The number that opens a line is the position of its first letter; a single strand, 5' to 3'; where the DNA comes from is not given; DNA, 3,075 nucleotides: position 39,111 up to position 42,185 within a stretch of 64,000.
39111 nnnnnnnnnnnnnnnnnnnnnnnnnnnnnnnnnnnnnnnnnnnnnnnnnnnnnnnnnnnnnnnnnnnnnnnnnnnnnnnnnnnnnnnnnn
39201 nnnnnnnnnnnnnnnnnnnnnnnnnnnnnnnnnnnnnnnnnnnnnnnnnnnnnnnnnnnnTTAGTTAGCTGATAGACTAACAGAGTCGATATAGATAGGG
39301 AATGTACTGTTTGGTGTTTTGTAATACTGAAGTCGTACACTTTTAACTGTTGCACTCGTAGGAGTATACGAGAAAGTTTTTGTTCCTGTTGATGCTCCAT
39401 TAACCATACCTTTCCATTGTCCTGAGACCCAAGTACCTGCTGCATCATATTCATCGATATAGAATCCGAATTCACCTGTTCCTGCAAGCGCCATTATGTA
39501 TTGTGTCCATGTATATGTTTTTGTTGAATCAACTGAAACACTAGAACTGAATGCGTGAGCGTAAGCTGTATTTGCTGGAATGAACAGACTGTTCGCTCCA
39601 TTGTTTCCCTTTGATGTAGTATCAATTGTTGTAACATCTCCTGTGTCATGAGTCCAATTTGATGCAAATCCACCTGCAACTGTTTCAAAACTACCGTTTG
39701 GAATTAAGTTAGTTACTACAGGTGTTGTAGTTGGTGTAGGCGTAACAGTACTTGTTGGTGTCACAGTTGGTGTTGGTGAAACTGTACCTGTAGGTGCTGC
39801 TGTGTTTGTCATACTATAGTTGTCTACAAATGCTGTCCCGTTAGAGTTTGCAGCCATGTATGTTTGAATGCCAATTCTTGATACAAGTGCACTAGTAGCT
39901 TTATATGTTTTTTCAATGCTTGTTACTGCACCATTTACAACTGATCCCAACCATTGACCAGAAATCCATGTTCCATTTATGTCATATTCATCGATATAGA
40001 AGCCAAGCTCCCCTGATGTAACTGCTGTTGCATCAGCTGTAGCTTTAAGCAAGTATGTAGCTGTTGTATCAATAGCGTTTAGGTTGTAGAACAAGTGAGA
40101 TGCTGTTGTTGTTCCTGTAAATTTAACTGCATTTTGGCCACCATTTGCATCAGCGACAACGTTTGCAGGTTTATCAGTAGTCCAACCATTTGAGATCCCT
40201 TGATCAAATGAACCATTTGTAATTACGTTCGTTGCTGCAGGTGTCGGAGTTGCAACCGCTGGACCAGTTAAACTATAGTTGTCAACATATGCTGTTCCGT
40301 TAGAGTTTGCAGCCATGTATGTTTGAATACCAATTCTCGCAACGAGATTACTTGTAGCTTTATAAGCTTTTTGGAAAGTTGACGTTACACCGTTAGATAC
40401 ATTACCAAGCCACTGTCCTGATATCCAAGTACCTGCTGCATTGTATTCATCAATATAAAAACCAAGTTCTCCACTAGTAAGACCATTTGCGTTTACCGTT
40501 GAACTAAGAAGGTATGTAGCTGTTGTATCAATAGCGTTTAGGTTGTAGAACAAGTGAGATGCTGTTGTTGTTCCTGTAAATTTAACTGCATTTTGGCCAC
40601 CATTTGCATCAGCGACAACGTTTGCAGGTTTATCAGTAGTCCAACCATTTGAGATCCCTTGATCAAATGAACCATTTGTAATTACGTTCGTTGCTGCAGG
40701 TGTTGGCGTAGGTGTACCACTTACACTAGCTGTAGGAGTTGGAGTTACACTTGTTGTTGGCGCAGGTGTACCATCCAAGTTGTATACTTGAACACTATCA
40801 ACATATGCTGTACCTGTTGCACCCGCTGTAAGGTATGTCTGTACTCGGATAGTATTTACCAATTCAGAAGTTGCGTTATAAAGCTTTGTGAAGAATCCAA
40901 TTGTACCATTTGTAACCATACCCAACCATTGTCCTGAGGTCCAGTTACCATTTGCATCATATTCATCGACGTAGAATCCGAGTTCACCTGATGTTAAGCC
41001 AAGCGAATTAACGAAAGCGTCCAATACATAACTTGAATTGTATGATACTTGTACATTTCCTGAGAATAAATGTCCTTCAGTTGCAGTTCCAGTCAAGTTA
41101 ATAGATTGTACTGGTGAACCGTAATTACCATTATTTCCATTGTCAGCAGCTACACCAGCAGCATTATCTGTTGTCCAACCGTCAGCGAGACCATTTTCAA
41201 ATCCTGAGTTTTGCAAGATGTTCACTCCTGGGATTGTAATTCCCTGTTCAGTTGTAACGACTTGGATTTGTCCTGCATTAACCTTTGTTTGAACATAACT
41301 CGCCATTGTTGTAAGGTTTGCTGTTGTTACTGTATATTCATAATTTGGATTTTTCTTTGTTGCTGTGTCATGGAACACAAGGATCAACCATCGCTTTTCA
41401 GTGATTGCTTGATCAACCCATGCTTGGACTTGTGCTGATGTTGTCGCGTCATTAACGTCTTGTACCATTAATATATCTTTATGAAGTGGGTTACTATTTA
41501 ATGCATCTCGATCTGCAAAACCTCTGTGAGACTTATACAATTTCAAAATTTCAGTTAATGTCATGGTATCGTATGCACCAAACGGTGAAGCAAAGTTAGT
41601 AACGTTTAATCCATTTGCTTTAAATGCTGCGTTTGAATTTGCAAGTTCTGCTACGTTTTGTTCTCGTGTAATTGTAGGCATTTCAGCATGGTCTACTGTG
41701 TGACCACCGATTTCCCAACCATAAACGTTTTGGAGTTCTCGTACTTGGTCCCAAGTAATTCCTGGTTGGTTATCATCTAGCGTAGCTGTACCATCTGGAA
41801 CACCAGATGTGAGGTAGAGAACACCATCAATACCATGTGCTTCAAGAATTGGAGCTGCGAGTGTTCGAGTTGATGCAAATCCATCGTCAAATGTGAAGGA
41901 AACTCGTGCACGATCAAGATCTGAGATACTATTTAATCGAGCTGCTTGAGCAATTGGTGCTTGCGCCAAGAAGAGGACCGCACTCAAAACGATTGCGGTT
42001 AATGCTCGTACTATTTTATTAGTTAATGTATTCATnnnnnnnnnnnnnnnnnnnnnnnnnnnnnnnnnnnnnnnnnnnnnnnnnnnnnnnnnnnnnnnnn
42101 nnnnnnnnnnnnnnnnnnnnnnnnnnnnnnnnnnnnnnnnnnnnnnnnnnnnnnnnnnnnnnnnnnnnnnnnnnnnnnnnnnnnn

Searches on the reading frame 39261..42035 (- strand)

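Call 5: search_protein_families(library=pfam, proteins=[window:39261-42035:-], max_evalue=0.01)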
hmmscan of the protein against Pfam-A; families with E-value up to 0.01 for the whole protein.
window:39261-42035:- (924 aa): 1 family
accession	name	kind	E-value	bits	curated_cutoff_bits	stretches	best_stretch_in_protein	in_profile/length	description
PF01522.26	Polysacc_deac_1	-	1e-14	55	23.1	1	41-163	5-116/124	Polysaccharide deacetylase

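Call 33: search_protein_families(library=ncbifam, proteins=[window:39261-42035:-], max_evalue=0.001)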
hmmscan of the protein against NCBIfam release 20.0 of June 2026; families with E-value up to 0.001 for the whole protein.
window:39261-42035:- (924 aa): 4 families
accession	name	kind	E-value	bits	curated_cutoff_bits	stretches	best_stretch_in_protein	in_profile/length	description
NF050820.1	PolSacchBiosHfsH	equivalog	1.7e-18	67.2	400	1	38-265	29-244/249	oligosaccharide deacetylase HfsH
NF033675.1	NTTRR-F1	subfamily_domain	4e-09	36.8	70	0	601-705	2-106/155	NTTRR-F1 domain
TIGR03938.2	deacetyl_PgaB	equivalog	0.00023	19.6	321.9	0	40-115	61-144/621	poly-beta-1,6-N-acetyl-D-glucosamine N-deacetylase PgaB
TIGR02764.1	spore_ybaN_pdaB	equivalog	0.00028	20.7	237.4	1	96-161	49-114/191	polysaccharide deacetylase family sporulation protein PdaB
